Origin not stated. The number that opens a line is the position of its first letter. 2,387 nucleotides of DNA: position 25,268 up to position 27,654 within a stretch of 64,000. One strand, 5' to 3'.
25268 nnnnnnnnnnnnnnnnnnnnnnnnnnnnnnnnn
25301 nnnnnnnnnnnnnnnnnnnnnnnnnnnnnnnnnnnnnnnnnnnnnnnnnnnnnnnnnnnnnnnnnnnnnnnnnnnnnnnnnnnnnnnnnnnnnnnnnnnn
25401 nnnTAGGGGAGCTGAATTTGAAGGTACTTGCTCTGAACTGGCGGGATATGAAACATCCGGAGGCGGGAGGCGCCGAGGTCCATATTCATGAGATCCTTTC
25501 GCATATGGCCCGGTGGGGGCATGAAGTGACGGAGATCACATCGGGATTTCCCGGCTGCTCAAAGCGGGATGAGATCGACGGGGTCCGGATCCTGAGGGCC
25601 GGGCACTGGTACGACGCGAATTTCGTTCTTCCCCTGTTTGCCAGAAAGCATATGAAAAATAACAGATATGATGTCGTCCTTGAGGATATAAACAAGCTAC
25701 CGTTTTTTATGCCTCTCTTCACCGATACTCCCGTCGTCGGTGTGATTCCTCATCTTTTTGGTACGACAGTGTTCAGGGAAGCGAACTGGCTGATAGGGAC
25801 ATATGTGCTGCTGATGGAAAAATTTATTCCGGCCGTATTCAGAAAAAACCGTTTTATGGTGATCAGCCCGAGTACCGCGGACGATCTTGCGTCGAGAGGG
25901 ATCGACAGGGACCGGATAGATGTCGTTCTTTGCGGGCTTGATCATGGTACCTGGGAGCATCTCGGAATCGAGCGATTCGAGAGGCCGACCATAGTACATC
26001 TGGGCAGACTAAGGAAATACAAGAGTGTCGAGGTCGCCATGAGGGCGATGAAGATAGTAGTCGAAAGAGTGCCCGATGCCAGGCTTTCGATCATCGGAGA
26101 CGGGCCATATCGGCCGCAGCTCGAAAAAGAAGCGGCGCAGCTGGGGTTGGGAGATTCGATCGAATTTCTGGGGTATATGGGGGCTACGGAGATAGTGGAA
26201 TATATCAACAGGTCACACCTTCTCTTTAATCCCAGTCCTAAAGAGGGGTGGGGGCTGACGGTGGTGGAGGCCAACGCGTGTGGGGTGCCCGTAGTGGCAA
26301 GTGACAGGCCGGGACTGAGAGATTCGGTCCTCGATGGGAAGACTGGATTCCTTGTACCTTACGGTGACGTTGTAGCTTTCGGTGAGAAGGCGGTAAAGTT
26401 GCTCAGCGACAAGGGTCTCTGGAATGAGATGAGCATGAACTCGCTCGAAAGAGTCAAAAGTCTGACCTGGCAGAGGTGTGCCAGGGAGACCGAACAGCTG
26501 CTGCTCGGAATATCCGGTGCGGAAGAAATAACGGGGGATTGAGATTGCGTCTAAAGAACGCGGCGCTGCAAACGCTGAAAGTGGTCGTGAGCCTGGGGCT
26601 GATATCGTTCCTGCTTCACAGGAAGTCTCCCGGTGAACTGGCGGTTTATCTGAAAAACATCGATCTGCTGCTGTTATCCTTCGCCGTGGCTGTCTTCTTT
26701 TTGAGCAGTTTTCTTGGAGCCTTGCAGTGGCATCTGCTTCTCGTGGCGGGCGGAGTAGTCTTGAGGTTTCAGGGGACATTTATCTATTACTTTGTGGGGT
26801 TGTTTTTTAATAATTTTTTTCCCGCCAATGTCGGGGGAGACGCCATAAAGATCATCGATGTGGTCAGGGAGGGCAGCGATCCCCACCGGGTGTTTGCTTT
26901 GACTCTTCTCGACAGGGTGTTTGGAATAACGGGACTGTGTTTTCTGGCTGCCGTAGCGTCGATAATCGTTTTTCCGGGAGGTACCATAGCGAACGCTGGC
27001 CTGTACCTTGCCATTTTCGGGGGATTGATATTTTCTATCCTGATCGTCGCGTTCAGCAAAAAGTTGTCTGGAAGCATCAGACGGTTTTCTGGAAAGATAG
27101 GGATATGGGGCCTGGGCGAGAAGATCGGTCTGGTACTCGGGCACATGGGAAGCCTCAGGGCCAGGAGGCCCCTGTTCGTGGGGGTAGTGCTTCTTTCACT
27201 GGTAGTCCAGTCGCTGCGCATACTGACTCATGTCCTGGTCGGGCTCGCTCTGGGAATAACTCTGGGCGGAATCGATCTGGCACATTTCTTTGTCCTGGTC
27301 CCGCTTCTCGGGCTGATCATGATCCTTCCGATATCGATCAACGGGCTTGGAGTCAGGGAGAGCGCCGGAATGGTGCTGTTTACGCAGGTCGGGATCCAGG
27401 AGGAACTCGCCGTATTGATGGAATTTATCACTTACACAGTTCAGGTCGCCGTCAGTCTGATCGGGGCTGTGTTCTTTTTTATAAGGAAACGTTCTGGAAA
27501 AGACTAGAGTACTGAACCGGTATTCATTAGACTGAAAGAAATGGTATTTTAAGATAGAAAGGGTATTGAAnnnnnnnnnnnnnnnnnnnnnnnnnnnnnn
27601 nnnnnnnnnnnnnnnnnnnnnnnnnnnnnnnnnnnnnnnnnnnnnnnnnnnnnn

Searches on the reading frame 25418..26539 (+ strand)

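Call 74: search_protein_families(library=pfam, proteins=[window:25418-26539:+], max_evalue=0.00001)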
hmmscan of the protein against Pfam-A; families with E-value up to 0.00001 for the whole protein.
window:25418-26539:+ (374 aa): 6 families
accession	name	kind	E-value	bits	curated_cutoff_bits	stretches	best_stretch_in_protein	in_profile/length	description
PF00534.26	Glycos_transf_1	-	5.5e-39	133.9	26.4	1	188-341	14-168/172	Glycosyl transferases group 1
PF13692.12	Glyco_trans_1_4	-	1.2e-35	123.2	27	1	189-331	1-142/142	Glycosyl transferases group 1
PF13439.12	Glyco_transf_4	-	3.2e-16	60.3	28.5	1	17-176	2-168/170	Glycosyltransferase Family 4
PF20706.3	GT4-conflict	-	1.4e-12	47.7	26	1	187-302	195-318/385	Family 4 Glycosyltransferase in conflict systems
PF13579.12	Glyco_trans_4_4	-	1.9e-08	35.2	29.7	1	17-173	1-158/158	Glycosyl transferase 4-like domain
PF13524.12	Glyco_trans_1_2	-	4e-07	30.5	25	1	216-357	10-141/144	Glycosyl transferase-like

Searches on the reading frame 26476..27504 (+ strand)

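Call 75: search_protein_families(library=pfam, proteins=[window:26476-27504:+], max_evalue=0.00001)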
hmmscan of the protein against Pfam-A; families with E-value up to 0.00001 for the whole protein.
window:26476-27504:+ (343 aa): 1 family
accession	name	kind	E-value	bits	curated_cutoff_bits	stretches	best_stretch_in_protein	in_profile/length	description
PF03706.18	LPG_synthase_TM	-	7.8e-31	108.1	33.4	1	33-324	2-295/302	Lysylphosphatidylglycerol synthase TM region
